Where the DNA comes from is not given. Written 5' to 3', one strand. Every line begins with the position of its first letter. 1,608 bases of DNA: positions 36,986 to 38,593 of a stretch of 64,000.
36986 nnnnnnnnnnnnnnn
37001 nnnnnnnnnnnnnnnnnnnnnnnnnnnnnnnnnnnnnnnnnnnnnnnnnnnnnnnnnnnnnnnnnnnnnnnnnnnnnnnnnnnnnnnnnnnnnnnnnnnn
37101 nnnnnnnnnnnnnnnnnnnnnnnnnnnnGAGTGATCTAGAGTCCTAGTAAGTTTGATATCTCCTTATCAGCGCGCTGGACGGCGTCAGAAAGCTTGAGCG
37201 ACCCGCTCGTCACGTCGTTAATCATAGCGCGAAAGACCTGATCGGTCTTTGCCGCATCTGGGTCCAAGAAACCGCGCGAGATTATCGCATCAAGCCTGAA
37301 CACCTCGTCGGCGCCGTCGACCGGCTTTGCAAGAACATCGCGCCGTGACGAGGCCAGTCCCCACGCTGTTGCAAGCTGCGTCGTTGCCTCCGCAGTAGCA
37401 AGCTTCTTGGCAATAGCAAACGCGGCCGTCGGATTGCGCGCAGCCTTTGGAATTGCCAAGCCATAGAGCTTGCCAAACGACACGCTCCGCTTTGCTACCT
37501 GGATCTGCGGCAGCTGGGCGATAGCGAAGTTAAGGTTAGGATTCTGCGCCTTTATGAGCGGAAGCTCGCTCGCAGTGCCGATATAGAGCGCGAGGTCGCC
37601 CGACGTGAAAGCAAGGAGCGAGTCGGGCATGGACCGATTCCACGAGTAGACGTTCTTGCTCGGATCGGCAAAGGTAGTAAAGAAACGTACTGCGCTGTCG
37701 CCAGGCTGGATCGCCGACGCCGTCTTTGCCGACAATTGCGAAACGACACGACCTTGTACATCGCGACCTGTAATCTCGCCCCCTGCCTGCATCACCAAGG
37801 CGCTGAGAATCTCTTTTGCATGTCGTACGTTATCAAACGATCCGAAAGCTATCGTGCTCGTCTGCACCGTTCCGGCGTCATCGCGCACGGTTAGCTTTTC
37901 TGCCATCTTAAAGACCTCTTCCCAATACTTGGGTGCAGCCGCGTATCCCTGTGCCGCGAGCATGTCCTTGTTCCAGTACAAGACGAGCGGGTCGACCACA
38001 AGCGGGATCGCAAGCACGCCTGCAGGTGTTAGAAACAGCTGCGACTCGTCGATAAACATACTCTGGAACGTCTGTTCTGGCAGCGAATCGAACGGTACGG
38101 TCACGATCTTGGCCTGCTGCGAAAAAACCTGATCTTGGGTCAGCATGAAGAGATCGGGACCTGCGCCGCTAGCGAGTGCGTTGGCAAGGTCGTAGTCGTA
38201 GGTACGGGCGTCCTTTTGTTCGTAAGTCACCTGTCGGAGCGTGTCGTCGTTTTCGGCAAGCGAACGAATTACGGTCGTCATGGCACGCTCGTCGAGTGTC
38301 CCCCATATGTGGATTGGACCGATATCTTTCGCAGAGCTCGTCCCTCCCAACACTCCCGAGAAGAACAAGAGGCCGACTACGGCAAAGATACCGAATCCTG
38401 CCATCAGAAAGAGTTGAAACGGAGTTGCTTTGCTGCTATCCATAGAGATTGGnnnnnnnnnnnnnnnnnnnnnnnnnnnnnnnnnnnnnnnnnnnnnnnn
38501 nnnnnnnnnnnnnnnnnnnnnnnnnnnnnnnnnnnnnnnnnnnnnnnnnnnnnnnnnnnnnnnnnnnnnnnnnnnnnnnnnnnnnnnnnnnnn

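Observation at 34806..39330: Array of three small coiled-coil paralogs and four small two-TM (VirB2/TrbC-topology) paralogs co-oriented with an SBP-like protein, a SAM methyltransferase and gyrA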

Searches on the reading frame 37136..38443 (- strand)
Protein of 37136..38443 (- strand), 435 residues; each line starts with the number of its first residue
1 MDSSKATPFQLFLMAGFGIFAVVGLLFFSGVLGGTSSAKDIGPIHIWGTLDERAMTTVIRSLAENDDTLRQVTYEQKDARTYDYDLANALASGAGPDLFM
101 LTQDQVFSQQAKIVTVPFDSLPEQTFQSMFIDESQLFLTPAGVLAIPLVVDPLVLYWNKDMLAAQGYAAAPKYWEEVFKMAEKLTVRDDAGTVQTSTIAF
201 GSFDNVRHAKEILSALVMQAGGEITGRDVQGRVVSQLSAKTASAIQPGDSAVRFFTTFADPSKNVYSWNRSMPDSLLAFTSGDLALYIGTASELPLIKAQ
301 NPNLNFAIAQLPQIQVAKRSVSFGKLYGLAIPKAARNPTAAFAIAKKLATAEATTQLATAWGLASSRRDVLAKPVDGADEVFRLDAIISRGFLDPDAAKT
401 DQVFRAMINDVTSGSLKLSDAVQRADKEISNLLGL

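Call 3: search_protein_families(library=pfam, proteins=[window:37136-38443:-], max_evalue=1)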
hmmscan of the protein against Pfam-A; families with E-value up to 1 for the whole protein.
window:37136-38443:- (435 aa): 2 families
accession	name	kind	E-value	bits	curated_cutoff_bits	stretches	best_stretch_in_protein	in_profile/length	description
PF13416.11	SBP_bac_8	-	2.8e-21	77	27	1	70-373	12-268/279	Bacterial extracellular solute-binding protein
PF01547.30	SBP_bac_1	-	4.9e-18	66.6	26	1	71-353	25-305/307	Bacterial extracellular solute-binding protein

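Call 4: search_protein_families(library=ncbifam, proteins=[window:37136-38443:-], max_evalue=1)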
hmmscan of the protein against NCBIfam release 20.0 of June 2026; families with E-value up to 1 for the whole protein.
window:37136-38443:- (435 aa): 4 families
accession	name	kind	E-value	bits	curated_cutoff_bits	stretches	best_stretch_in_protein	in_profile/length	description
NF053763.1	ABCarbgalBndGanS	equivalog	1.6e-08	33.8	700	1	83-352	79-330/420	galactooligosaccharide ABC transporter substrate-binding protein GanS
TIGR03850.1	bind_CPR_0540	equivalog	6.1e-05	21.8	299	1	146-189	154-195/437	carbohydrate ABC transporter substrate-binding protein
NF009871.0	PRK13331.1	equivalog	0.034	13.4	251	0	234-285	168-215/253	pantothenate kinase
NF010752.0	PRK14155.1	equivalog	0.06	12.7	194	0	216-250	149-182/208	nucleotide exchange factor GrpE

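Call 9: find_encoding_contigs(protein=window:37136-38443:-, flank=10000, max_places=6)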
Protein window:37136-38443:- (435 aa): 3 contigs read that carry it; 3 places shown.
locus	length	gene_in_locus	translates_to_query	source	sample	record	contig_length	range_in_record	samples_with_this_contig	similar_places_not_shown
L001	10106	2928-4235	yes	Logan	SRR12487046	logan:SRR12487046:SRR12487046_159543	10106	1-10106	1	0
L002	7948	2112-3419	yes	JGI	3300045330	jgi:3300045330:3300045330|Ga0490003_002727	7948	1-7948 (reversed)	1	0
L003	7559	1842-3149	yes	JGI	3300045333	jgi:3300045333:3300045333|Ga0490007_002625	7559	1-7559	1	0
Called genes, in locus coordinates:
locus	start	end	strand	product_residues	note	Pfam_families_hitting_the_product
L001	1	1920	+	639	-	?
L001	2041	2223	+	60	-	-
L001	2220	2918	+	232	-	PF01135:PCMT (weak), PF01209:Ubie_methyltran, PF13489:Methyltransf_23 (weak), PF05175:MTS (weak), PF13847:Methyltransf_31, PF08241:Methyltransf_11, PF08242:Methyltransf_12, PF13649:Methyltransf_25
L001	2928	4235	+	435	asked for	PF01547:SBP_bac_1, PF13416:SBP_bac_8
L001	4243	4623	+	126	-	PF18895:T4SS_pilin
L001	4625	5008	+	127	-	-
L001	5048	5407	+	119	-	PF18895:T4SS_pilin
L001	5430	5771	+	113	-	PF18895:T4SS_pilin (weak)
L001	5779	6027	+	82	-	-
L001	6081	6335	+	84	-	-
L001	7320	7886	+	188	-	-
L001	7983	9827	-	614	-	PF13522:GATase_6, PF13537:GATase_7, PF01380:SIS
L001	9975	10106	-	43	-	?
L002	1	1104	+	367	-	?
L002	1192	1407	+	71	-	-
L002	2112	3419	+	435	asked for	PF01547:SBP_bac_1, PF13416:SBP_bac_8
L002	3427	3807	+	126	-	PF18895:T4SS_pilin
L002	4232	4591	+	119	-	PF18895:T4SS_pilin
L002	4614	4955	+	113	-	PF18895:T4SS_pilin (weak)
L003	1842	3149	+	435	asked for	PF01547:SBP_bac_1, PF13416:SBP_bac_8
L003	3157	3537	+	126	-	PF18895:T4SS_pilin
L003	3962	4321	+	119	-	PF18895:T4SS_pilin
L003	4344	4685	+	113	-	PF18895:T4SS_pilin (weak)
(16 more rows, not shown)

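Call 15: find_related_loci(query=window:37136-38443:-, collection=genome_contigs, flank=10000)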
Query window:37136-38443:- (435 aa) in genome_contigs; peptide patterns used: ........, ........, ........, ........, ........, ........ (x = any residue, [..] = any of these).
57 stretches matched a pattern; 6 encode a relative of the query (tblastn E <= 1e-3); 6 distinct loci.
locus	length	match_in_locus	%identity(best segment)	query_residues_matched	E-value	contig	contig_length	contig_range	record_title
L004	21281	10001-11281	39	5-430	1e-93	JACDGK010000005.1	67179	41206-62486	MAG: Patescibacteria group bacterium isolate MGR_bin410 SD2908_NODE_124_length_67179_cov_3.566262, whole genome shotgun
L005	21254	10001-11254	37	8-421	2e-86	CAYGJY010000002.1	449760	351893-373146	MAG TPA_asm: uncultured Candidatus Saccharibacteria bacterium isolate ERP117304_co1_113 genome assembly, contig: NODE_13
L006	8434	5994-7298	34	5-433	5e-86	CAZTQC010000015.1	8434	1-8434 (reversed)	MAG TPA_asm: uncultured Candidatus Saccharibacteria bacterium isolate binchicken_co59_837 genome assembly, contig: NODE_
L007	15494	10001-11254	37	9-426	5e-88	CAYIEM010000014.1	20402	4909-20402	MAG TPA_asm: uncultured Candidatus Saccharibacteria bacterium isolate ERP119705_co1_285 genome assembly, contig: NODE_28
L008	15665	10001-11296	34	5-432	4e-73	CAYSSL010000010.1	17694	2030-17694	MAG TPA_asm: uncultured Candidatus Saccharibacteria bacterium isolate SRP286056_co2_136 genome assembly, contig: NODE_49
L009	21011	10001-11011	23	19-366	1e-6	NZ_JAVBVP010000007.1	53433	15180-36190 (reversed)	MAG: Sphaerochaeta sp. isolate ZNE14_Bin11 all_Scaff003277, whole genome shotgun sequence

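Call 31: find_related_loci(query=window:37136-38443:-, collection=metagenome_contigs, flank=7000)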
Query window:37136-38443:- (435 aa) in metagenome_contigs; peptide patterns used: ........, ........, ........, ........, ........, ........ (x = any residue, [..] = any of these).
93 stretches matched a pattern; 5 encode a relative of the query (tblastn E <= 1e-3); 5 distinct loci.
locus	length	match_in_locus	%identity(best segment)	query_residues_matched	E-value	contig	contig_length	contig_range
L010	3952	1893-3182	40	4-433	7e-90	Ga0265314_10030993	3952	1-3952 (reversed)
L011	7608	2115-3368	37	9-426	1e-88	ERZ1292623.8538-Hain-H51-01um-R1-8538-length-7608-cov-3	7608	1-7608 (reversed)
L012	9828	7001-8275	37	9-433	3e-86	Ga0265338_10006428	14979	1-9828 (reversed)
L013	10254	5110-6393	36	5-433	6e-83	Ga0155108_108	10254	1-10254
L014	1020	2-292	49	339-435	5e-24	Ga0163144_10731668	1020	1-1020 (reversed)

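Call 32: find_homologous_proteins(query=window:37136-38443:-, max_evalue=1e-30)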
Query window:37136-38443:- (435 aa): 1498 proteins with E <= 1e-30 among 8000 candidates; the best 120 are listed.
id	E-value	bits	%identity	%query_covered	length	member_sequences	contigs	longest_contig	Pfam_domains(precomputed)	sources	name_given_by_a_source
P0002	2.6e-274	927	97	100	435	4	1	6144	PF13416.12,PF01547.31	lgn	-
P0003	8.6e-149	514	54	100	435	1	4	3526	PF13416.12,PF01547.31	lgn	-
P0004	2.1e-143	496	52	100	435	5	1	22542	PF13416.12,PF01547.31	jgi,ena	-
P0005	5.1e-142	492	52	100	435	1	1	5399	PF13416.12,PF01547.31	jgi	jgi:ABC-type glycerol-3-phosphate transport system substrate-binding protein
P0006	9.0e-141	488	54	97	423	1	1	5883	PF13416.12,PF01547.31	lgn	-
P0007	4.5e-140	485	53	98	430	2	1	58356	PF13416.12,PF01547.31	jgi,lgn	-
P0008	1.4e-139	484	51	100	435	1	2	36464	PF13416.12,PF01547.31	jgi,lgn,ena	-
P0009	6.2e-139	481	52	98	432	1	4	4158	PF01547.31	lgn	-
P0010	8.5e-139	481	52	100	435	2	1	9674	PF13416.12,PF01547.31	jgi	jgi:ABC-type glycerol-3-phosphate transport system substrate-binding protein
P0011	2.6e-138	479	51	99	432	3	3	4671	PF13416.12,PF01547.31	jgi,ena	-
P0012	1.6e-137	477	52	100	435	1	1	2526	PF13416.12,PF01547.31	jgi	jgi:ABC-type glycerol-3-phosphate transport system substrate-binding protein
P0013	3.2e-137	476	51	98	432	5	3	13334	PF13416.12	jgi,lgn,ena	jgi:ABC-type glycerol-3-phosphate transport system substrate-binding protein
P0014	7.1e-137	475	50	99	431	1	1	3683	PF13416.12,PF01547.31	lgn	-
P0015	1.8e-136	473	51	98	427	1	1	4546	PF13416.12,PF01547.31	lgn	-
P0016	3.9e-136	472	50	98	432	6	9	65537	PF13416.12,PF01547.31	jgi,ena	-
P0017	9.3e-136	471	51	99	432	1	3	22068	PF13416.12,PF01547.31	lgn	-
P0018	5.0e-135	469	50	98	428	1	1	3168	PF13416.12,PF01547.31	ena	-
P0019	6.6e-135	468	51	98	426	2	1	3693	PF13416.12,PF01547.31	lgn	-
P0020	8.1e-135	468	49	99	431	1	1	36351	PF13416.12,PF01547.31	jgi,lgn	jgi:ABC-type glycerol-3-phosphate transport system substrate-binding protein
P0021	1.0e-134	468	54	97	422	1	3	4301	PF13416.12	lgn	-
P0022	1.3e-134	467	50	99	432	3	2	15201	PF13416.12,PF01547.31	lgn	-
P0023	1.5e-134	467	51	98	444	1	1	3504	PF13416.12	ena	-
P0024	2.0e-134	467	50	99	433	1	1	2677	PF13416.12,PF01547.31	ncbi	-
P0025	2.4e-134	466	51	99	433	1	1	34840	PF13416.12,PF01547.31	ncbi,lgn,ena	-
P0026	9.1e-134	464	52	98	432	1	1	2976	PF13416.12,PF01547.31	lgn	-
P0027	9.1e-134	464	51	99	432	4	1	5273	PF13416.12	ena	-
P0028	2.0e-133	463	49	98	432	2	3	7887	PF13416.12,PF01547.31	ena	-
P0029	2.3e-133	463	49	99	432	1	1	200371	PF13416.12,PF01547.31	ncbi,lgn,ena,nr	ncbi:MAG: sugar ABC transporter periplasmic protein [Parcubacteria group bacterium Gr01-1014_8]|nr:M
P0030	3.4e-133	463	50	99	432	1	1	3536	PF13416.12,PF01547.31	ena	-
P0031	3.5e-133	463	50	98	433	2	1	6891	PF13416.12,PF01547.31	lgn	-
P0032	4.7e-133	462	50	99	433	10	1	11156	PF13416.12,PF01547.31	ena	-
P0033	5.6e-133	462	49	99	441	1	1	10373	PF13416.12,PF01547.31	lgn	-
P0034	5.8e-133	462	49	99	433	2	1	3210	PF13416.12,PF01547.31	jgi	-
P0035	7.9e-133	461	50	99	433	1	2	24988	PF13416.12,PF01547.31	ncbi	-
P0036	1.4e-132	461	51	92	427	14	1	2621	PF13416.12,PF01547.31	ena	-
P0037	1.7e-132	460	50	98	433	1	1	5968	PF13416.12,PF01547.31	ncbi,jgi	jgi:ABC-type glycerol-3-phosphate transport system substrate-binding protein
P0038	1.8e-132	460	50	99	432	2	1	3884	PF13416.12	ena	-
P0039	2.3e-132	460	51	98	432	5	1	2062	PF13416.12,PF01547.31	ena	-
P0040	2.4e-132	460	50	98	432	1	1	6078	PF13416.12,PF01547.31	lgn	-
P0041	2.9e-132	459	49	100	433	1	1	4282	PF13416.12,PF01547.31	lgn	-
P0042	3.0e-132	459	50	99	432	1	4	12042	PF13416.12,PF01547.31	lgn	-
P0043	3.1e-132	459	50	98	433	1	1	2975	PF01547.31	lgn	-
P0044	3.1e-132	459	51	98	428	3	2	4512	PF13416.12,PF01547.31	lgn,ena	-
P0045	3.2e-132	459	50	99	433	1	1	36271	PF13416.12,PF01547.31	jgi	jgi:ABC-type glycerol-3-phosphate transport system substrate-binding protein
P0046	3.2e-132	459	48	99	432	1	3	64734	PF13416.12,PF01547.31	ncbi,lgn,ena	-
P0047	3.3e-132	459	49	99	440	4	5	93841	PF13416.12,PF01547.31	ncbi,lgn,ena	-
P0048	3.7e-132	459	50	99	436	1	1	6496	PF13416.12,PF01547.31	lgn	-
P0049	3.8e-132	459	49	99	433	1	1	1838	PF13416.12,PF01547.31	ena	-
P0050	5.4e-132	459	49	98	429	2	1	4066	PF13416.12,PF01547.31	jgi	jgi:multiple sugar transport system substrate-binding protein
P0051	5.9e-132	458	50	99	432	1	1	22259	PF13416.12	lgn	-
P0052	6.1e-132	458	50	98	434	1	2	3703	PF13416.12,PF01547.31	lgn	-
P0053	1.2e-131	457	50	98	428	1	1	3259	PF13416.12,PF01547.31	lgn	-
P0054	1.8e-131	457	50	98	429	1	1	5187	PF01547.31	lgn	-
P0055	2.1e-131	457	48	97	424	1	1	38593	PF13416.12,PF01547.31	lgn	-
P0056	2.1e-131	457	50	92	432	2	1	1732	PF13416.12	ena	-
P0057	3.1e-131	456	49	99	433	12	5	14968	PF13416.12,PF01547.31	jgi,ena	-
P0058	5.5e-131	455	50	99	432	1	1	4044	PF13416.12,PF01547.31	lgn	-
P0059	6.3e-131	455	49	98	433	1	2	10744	PF01547.31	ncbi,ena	-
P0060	8.2e-131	455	50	98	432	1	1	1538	PF13416.12,PF01547.31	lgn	-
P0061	1.0e-130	454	48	99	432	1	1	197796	PF13416.12,PF01547.31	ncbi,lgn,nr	ncbi:MAG: extracellular solute-binding protein [bacterium]|nr:extracellular solute-binding protein [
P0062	1.1e-130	454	49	98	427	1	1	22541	PF13416.12,PF01547.31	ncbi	-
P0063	1.2e-130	454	49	99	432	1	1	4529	PF13416.12,PF01547.31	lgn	-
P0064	1.7e-130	454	50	98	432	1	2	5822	PF13416.12,PF01547.31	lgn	-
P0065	1.7e-130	454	49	99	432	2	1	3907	PF01547.31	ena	-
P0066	1.8e-130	454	49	98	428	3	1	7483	PF13416.12,PF01547.31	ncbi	-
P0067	2.4e-130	453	49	98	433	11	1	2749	PF13416.12,PF01547.31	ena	-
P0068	4.2e-130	452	49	99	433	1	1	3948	PF01547.31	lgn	-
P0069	4.8e-130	452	48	99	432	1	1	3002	PF13416.12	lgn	-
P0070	5.1e-130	452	49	98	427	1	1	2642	PF13416.12,PF01547.31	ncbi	-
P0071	7.5e-130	452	50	97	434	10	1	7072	PF13416.12,PF01547.31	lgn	-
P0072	7.8e-130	452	49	99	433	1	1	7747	PF01547.31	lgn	-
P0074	9.8e-130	451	48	99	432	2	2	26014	PF13416.12,PF01547.31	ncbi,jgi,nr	ncbi:extracellular solute-binding protein [Candidatus Parcubacteria bacterium]|nr:MAG: extracellular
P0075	1.0e-129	451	48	99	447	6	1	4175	PF13416.12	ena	-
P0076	1.4e-129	451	50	92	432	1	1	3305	PF13416.12,PF01547.31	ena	-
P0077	1.6e-129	451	47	99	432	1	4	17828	PF13416.12,PF01547.31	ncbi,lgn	-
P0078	1.9e-129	450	48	99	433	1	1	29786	PF13416.12,PF01547.31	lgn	-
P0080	2.6e-129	450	50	99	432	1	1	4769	PF13416.12,PF01547.31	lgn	-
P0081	2.8e-129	450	50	98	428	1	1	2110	PF01547.31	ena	-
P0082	2.8e-129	450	49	99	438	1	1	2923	PF13416.12,PF01547.31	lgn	-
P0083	3.3e-129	449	49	99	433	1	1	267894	PF13416.12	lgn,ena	-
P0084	4.0e-129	449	49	98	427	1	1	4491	PF13416.12,PF01547.31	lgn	-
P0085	4.5e-129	449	48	98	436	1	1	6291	PF13416.12,PF01547.31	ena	-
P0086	4.7e-129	449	47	98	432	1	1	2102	PF13416.12,PF01547.31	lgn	-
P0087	5.0e-129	449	48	99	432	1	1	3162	PF13416.12,PF01547.31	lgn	-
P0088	5.1e-129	449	50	98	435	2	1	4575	PF13416.12,PF01547.31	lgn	-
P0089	6.4e-129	449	48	98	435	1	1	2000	PF01547.31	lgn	-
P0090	9.7e-129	448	48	98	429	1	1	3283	PF13416.12,PF01547.31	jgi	jgi:ABC-type glycerol-3-phosphate transport system substrate-binding protein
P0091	1.1e-128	448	48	99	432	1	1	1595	PF13416.12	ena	-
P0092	1.5e-128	447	46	99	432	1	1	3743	PF13416.12,PF01547.31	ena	-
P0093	1.6e-128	447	46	97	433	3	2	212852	PF01547.31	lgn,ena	-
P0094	2.2e-128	447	48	98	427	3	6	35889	PF13416.12,PF01547.31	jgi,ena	-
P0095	2.2e-128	447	48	99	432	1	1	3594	PF13416.12,PF01547.31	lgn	-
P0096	2.2e-128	447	49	98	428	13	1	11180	PF13416.12,PF01547.31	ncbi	-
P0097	2.6e-128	446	49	98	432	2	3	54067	PF13416.12,PF01547.31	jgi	jgi:ABC-type glycerol-3-phosphate transport system substrate-binding protein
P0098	3.4e-128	446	48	99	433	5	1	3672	PF13416.12,PF01547.31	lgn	-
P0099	4.7e-128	446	48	99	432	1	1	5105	PF13416.12,PF01547.31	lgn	-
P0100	5.7e-128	445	47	96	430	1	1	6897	PF01547.31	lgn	-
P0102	6.3e-128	445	50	97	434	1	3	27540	PF13416.12,PF01547.31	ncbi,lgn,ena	ncbi:MAG: extracellular solute-binding protein [Patescibacteria group bacterium]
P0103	7.1e-128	445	47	98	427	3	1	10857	PF13416.12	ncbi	-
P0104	7.6e-128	445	48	98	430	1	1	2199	PF01547.31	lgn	-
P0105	7.6e-128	445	50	98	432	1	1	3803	PF13416.12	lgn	-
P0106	1.3e-127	444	49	99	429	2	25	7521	PF13416.12,PF01547.31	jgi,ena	-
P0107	1.3e-127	444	49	98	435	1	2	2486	PF13416.12,PF01547.31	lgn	-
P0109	4.6e-127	442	46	98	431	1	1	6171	PF13416.12,PF01547.31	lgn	-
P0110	8.4e-127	442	47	97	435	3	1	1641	PF13416.12,PF01547.31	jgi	jgi:ABC-type glycerol-3-phosphate transport system substrate-binding protein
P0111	1.3e-126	441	49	99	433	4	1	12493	PF13416.12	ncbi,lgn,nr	ncbi:extracellular solute-binding protein [Candidatus Kaiserbacteria bacterium]|nr:extracellular sol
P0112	1.4e-126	441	48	99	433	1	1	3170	PF13416.12,PF01547.31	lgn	-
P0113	1.5e-126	441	48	98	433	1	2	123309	PF13416.12,PF01547.31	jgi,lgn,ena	-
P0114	1.6e-126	441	48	99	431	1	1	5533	PF13416.12,PF01547.31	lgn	-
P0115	2.3e-126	440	46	99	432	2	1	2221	PF13416.12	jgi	jgi:multiple sugar transport system substrate-binding protein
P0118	2.8e-126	440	47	100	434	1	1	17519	PF13416.12,PF01547.31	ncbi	-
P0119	2.8e-126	440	49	98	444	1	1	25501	PF13416.12,PF01547.31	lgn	-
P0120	3.6e-126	439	48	97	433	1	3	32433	PF13416.12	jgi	jgi:ABC-type glycerol-3-phosphate transport system substrate-binding protein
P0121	3.7e-126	439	47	99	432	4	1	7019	PF13416.12,PF01547.31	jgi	-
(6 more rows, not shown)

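Call 33: find_encoding_contigs(protein=P0002, flank=8000, max_places=2)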
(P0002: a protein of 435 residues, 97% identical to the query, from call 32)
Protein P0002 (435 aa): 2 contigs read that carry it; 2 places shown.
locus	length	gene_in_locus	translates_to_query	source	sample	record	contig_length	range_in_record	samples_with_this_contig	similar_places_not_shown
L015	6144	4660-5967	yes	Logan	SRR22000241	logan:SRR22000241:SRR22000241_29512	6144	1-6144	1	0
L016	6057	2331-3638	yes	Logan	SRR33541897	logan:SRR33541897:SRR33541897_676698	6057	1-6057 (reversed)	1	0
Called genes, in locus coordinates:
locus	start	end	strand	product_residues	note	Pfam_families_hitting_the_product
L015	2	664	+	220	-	?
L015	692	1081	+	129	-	-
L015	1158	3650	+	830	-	PF00521:DNA_topoisoIV, PF03989:DNA_gyraseA_C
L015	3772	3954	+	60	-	-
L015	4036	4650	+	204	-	PF01135:PCMT (weak), PF13489:Methyltransf_23 (weak), PF01209:Ubie_methyltran, PF05175:MTS (weak), PF13847:Methyltransf_31, PF08241:Methyltransf_11, PF08242:Methyltransf_12, PF13649:Methyltransf_25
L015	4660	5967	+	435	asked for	PF01547:SBP_bac_1, PF13416:SBP_bac_8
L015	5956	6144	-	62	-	?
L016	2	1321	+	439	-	?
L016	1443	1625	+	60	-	-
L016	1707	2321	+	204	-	PF01135:PCMT (weak), PF13489:Methyltransf_23 (weak), PF01209:Ubie_methyltran, PF05175:MTS (weak), PF13847:Methyltransf_31, PF08241:Methyltransf_11, PF08242:Methyltransf_12, PF13649:Methyltransf_25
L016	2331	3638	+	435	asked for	PF01547:SBP_bac_1, PF13416:SBP_bac_8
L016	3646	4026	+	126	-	PF18895:T4SS_pilin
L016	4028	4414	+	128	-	-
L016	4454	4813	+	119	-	PF18895:T4SS_pilin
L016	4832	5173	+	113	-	PF18895:T4SS_pilin (weak)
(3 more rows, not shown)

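Call 34: find_encoding_contigs(protein=P0007, flank=8000, max_places=2)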
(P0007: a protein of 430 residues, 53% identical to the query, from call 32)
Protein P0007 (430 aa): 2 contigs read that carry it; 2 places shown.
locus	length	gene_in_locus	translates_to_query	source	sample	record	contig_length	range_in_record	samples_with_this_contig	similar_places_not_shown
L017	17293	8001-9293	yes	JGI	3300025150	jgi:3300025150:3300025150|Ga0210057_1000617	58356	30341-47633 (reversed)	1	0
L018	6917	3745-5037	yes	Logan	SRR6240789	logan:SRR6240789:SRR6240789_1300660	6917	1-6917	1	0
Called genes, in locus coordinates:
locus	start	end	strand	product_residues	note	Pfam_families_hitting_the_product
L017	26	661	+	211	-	PF13483:Lactamase_B_3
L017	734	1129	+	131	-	-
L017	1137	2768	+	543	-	PF20154:LNT_N, PF00795:CN_hydrolase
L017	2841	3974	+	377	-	-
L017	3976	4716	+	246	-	-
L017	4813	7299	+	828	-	PF00521:DNA_topoisoIV, PF03989:DNA_gyraseA_C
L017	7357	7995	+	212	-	PF01135:PCMT (faint), PF13489:Methyltransf_23 (faint), PF01209:Ubie_methyltran, PF01728:FtsJ (weak), PF13847:Methyltransf_31, PF08241:Methyltransf_11, PF08242:Methyltransf_12, PF13649:Methyltransf_25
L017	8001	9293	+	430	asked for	PF01547:SBP_bac_1, PF13416:SBP_bac_8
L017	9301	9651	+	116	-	PF18895:T4SS_pilin (weak)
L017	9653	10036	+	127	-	PF18895:T4SS_pilin (weak)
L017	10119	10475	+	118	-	-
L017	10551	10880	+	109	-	-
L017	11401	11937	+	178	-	-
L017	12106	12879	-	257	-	-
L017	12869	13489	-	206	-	PF00857:Isochorismatase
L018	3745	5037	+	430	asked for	PF01547:SBP_bac_1, PF13416:SBP_bac_8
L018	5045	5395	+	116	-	PF18895:T4SS_pilin (weak)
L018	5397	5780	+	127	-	PF18895:T4SS_pilin (weak)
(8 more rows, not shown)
